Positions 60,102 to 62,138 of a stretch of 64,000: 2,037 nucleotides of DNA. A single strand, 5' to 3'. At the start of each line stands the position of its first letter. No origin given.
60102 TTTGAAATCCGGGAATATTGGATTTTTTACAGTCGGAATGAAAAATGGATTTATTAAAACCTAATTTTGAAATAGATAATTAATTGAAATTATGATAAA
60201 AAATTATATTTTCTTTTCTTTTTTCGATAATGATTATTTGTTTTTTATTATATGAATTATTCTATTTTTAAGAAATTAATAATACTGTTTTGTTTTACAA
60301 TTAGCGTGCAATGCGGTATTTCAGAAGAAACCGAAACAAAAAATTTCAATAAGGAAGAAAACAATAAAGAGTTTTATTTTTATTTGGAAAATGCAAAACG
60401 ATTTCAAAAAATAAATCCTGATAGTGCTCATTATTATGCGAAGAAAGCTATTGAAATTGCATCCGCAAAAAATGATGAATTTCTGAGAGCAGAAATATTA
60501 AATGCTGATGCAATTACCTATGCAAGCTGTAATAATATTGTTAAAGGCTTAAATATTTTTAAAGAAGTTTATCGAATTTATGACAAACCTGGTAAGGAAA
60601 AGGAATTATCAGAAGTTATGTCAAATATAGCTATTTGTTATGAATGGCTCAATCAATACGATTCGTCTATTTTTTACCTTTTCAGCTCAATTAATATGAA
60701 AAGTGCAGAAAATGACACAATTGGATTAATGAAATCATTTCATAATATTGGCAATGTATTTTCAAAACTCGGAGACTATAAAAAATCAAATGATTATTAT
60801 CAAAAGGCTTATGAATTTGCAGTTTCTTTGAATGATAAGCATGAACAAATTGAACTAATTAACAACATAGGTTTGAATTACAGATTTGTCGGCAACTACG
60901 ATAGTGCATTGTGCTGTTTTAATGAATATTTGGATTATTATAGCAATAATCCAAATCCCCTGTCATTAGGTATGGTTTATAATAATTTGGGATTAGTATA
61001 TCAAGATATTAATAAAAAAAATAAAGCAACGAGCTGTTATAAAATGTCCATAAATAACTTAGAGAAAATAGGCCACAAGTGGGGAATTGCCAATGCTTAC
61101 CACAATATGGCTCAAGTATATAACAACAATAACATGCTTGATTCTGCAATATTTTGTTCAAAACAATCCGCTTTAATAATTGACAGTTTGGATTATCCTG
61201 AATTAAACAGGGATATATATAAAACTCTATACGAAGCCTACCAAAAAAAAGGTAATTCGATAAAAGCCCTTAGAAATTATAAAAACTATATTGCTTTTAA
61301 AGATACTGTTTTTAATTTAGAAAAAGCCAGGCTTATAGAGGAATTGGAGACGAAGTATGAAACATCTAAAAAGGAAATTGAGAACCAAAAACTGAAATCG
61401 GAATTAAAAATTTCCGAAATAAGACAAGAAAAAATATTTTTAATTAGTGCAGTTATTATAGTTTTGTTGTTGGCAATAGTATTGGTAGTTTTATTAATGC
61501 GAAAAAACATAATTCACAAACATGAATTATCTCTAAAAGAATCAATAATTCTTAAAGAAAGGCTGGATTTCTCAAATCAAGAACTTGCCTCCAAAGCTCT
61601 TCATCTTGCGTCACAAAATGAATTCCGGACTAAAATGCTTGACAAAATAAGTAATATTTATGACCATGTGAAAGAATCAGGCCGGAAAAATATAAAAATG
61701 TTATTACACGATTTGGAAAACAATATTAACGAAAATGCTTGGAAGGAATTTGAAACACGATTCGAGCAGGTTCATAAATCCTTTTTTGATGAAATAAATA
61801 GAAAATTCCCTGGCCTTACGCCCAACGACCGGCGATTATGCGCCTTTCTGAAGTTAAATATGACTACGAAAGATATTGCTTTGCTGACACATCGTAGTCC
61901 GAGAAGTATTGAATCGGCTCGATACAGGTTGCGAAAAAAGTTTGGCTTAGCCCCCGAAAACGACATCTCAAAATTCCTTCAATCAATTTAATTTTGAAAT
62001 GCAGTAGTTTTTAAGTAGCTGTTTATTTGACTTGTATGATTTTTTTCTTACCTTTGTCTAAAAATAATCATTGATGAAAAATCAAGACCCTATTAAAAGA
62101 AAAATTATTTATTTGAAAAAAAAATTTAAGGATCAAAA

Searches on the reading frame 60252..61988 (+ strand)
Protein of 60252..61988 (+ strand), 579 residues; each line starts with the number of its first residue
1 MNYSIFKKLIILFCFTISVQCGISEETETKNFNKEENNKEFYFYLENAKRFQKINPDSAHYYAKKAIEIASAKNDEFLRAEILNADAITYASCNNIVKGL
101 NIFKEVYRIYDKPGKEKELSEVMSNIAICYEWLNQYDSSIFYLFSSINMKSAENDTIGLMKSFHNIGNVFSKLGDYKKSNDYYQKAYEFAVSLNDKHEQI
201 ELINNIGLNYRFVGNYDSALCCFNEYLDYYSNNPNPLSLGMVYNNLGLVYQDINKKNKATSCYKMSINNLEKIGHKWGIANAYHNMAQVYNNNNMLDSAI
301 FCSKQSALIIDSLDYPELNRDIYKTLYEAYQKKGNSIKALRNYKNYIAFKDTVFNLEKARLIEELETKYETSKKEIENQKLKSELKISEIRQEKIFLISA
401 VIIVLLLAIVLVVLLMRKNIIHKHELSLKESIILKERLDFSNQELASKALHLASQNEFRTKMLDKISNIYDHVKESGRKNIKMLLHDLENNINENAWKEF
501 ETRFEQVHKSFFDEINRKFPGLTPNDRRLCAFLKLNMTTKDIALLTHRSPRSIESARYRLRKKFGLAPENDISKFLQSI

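Call 45: search_protein_families(library=pfam, proteins=[window:60252-61988:+], max_evalue=0.001)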
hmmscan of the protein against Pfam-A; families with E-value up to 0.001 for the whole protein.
window:60252-61988:+ (579 aa): 6 families
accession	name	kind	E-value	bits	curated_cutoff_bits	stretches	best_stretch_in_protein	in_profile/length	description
PF13424.12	TPR_12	-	7.3e-22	77.8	30.1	1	162-230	5-75/77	Tetratricopeptide repeat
PF00515.34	TPR_1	-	6.6e-12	45.2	27.8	0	162-187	3-28/34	Tetratricopeptide repeat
PF07719.23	TPR_2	-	2.3e-10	40.2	27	0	163-188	4-29/34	Tetratricopeptide repeat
PF13181.12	TPR_8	-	1e-08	35.1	25.7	0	162-188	3-29/34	Tetratricopeptide repeat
PF13374.12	TPR_10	-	7.8e-07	29.4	27.5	0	161-189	3-31/42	Tetratricopeptide repeat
PF13176.12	TPR_7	-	0.00028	21.2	27.9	0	163-187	2-26/36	Tetratricopeptide repeat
